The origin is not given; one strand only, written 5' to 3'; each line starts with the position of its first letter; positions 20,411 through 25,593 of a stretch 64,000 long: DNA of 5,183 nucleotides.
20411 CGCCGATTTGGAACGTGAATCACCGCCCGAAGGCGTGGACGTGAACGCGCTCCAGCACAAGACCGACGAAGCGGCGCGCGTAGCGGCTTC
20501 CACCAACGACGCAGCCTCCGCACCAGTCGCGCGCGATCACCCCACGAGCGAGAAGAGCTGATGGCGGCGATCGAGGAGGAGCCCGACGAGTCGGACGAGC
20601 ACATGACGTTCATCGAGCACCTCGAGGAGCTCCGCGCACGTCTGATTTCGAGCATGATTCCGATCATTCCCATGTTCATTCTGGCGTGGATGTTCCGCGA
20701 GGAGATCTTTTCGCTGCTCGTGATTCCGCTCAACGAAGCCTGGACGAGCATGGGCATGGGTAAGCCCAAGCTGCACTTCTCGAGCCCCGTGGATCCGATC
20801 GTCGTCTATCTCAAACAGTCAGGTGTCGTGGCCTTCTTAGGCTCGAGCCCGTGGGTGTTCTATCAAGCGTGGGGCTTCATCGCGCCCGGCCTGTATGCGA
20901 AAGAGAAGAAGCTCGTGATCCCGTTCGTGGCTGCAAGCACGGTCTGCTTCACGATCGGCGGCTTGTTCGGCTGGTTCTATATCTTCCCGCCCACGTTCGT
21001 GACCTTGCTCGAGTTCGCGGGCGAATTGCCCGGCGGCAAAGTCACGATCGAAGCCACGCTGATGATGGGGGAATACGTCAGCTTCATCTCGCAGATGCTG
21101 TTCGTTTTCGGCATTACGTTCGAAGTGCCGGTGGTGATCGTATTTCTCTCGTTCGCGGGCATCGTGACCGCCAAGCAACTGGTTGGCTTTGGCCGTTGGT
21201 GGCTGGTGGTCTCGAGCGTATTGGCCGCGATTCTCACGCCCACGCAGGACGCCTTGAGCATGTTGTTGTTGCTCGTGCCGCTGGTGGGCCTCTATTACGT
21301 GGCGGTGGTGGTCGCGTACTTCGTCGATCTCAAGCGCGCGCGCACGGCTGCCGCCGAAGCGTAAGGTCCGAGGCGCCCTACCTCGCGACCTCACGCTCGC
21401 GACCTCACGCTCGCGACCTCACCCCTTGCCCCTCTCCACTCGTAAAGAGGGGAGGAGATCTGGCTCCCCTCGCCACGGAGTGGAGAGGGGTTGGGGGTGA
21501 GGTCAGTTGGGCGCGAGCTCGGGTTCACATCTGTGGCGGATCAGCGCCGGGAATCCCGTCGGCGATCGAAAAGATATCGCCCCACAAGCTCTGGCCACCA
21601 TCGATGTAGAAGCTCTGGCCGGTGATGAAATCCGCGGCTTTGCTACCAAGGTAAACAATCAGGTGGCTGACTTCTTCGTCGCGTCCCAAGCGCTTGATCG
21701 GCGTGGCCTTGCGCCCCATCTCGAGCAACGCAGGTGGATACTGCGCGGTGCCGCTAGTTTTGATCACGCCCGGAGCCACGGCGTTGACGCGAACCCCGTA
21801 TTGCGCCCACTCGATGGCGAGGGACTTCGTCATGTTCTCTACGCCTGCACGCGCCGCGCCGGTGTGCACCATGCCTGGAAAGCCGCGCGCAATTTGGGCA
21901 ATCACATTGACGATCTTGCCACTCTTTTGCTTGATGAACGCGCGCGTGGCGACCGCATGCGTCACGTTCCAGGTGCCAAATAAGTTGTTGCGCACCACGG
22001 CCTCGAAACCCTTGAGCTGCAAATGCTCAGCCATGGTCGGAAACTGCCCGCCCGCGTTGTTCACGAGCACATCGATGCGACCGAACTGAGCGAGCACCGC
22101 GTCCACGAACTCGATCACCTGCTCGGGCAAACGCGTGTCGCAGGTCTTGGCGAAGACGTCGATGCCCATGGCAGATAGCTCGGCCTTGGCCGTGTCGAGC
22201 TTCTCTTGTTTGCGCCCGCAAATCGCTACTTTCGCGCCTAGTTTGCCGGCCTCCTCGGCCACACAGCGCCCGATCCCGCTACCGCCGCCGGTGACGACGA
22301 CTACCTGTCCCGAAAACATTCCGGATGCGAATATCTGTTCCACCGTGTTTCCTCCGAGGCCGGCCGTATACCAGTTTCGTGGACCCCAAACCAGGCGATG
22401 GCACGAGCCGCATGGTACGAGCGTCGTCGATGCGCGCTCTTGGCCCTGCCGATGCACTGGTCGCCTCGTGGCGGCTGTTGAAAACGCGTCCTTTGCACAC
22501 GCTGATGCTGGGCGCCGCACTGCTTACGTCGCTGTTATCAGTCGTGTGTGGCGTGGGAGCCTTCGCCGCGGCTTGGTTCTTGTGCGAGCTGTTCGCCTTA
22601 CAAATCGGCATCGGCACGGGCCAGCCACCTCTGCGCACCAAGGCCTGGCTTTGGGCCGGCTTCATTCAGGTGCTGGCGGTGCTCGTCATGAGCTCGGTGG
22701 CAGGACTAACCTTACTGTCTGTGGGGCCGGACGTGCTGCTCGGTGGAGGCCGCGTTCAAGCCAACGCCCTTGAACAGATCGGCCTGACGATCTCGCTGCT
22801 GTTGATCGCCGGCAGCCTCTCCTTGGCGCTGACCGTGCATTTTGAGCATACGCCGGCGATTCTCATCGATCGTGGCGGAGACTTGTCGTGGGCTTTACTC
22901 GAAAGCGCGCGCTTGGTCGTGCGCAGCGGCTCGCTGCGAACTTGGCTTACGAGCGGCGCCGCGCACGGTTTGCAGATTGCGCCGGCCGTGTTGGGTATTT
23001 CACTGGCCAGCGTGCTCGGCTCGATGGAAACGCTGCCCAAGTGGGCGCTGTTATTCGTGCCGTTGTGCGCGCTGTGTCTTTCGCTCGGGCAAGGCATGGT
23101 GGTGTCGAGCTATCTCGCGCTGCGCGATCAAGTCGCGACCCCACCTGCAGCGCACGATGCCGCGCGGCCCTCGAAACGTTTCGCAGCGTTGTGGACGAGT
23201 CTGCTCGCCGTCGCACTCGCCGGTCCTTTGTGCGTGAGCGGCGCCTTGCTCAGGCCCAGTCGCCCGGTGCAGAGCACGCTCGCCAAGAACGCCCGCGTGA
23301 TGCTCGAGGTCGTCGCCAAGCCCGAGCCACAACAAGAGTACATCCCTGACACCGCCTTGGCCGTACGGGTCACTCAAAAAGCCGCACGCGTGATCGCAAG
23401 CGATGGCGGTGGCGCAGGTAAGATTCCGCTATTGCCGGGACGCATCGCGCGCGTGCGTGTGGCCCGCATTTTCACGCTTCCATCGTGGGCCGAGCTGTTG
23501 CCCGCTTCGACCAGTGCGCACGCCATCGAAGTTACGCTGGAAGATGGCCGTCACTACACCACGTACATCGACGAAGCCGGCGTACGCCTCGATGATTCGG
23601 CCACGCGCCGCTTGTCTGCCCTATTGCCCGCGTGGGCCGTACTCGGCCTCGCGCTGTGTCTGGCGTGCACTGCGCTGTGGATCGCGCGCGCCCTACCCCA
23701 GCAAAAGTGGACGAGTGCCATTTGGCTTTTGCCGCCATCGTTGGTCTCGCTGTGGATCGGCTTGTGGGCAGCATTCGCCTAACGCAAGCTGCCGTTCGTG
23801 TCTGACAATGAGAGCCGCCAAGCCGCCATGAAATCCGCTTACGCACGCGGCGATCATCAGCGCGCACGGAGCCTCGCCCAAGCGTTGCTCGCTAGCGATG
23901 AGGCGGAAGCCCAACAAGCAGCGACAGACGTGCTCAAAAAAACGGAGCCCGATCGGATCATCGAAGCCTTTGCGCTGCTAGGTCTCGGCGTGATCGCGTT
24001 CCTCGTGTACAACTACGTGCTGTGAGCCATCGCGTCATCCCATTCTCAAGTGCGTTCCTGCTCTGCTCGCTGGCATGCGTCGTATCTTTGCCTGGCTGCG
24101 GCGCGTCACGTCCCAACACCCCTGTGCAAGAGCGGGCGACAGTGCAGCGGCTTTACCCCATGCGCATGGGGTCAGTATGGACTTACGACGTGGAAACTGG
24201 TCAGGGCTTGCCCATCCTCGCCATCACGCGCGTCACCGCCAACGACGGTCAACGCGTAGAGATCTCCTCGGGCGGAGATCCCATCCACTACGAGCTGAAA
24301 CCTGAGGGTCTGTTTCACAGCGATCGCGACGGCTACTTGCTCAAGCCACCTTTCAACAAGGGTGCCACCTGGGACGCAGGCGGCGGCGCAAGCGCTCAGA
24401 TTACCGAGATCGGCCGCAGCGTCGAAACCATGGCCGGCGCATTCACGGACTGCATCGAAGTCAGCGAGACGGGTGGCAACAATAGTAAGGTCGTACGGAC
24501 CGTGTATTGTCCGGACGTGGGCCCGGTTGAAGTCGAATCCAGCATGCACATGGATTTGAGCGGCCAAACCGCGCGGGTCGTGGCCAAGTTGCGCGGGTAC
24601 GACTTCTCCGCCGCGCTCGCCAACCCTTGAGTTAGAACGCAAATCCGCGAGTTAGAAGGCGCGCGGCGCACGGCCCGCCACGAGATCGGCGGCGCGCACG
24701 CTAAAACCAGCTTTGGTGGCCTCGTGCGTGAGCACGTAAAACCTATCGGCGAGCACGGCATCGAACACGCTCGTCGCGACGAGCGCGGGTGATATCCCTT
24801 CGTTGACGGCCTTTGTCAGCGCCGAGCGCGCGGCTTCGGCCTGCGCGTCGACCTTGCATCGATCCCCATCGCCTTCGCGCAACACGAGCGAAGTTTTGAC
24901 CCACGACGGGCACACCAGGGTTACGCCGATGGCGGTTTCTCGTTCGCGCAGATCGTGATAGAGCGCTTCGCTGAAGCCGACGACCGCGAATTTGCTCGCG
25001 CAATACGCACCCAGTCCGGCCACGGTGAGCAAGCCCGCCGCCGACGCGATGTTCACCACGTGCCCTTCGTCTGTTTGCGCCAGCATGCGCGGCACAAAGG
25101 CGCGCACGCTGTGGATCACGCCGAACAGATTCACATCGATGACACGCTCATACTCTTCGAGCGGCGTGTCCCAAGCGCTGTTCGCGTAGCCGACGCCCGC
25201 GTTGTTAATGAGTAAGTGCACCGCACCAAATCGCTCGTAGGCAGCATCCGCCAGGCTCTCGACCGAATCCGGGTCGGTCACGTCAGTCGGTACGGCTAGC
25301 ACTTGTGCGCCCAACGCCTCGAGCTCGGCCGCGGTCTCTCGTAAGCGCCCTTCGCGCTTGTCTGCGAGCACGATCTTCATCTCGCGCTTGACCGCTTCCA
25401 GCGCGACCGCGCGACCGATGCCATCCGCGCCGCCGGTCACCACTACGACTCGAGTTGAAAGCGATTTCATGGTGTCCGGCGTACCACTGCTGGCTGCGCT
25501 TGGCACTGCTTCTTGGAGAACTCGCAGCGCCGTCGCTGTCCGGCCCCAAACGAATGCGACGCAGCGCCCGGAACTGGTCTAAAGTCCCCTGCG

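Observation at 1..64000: Pentamer CTTAC/GTAAG (core of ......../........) is several-fold over-represented and recruits rare codons and TAA stops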

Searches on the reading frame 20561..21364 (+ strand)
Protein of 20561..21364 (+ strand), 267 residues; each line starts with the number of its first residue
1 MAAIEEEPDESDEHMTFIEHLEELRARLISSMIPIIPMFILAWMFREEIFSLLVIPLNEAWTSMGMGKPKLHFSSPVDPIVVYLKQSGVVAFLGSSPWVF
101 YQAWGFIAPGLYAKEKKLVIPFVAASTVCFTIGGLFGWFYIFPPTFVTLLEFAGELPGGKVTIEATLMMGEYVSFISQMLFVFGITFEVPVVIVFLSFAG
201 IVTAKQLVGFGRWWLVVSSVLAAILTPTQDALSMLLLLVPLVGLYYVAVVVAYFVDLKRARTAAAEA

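Call 51: search_protein_families(library=pfam, proteins=[window:20561-21364:+])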
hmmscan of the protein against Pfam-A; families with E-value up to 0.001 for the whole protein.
window:20561-21364:+ (267 aa): 1 family
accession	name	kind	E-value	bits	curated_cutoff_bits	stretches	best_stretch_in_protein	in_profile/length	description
PF00902.23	TatC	-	9.6e-59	199.1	25.1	1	19-240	1-208/208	Sec-independent protein translocase protein (TatC)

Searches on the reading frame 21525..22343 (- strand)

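Call 51: search_protein_families(library=pfam, proteins=[window:21525-22343:-])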
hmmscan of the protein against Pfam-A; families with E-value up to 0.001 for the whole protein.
window:21525-22343:- (272 aa): 3 families
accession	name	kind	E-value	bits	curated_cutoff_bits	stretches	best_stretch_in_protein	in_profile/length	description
PF13561.12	adh_short_C2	-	6e-52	177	27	1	22-251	6-235/236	Enoyl-(Acyl carrier protein) reductase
PF00106.31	adh_short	-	4.6e-49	167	26.6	1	13-201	1-189/195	short chain dehydrogenase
PF08659.16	KR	-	5.1e-10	40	22.6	1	15-133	3-125/180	KR domain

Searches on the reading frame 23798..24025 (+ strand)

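Call 54: search_protein_families(library=pfam, proteins=[window:23798-24025:+], max_evalue=0.1)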
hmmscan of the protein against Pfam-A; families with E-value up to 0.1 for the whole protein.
window:23798-24025:+ (75 aa): 3 families
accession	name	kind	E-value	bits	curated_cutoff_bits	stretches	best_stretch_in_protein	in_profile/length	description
PF08713.17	DNA_alkylation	-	0.0024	18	21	1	7-52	35-81/213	DNA alkylation repair enzyme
PF21831.1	DUF6891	-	0.017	15.5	27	1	4-62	24-81/189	Domain of unknown function (DUF6891)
PF02607.22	B12-binding_2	-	0.068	13.8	23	1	24-57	3-36/74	B12 binding domain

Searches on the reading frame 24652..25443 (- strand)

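Call 52: search_protein_families(library=pfam, proteins=[window:24652-25443:-])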
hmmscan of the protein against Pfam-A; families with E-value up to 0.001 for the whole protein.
window:24652-25443:- (263 aa): 3 families
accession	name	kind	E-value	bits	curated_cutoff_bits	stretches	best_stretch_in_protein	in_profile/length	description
PF00106.31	adh_short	-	8e-52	176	26.6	1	1-187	4-187/195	short chain dehydrogenase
PF13561.12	adh_short_C2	-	1.9e-34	119.7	27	1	6-197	3-191/236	Enoyl-(Acyl carrier protein) reductase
PF08659.16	KR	-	2e-13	51.1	22.6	1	1-154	4-156/180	KR domain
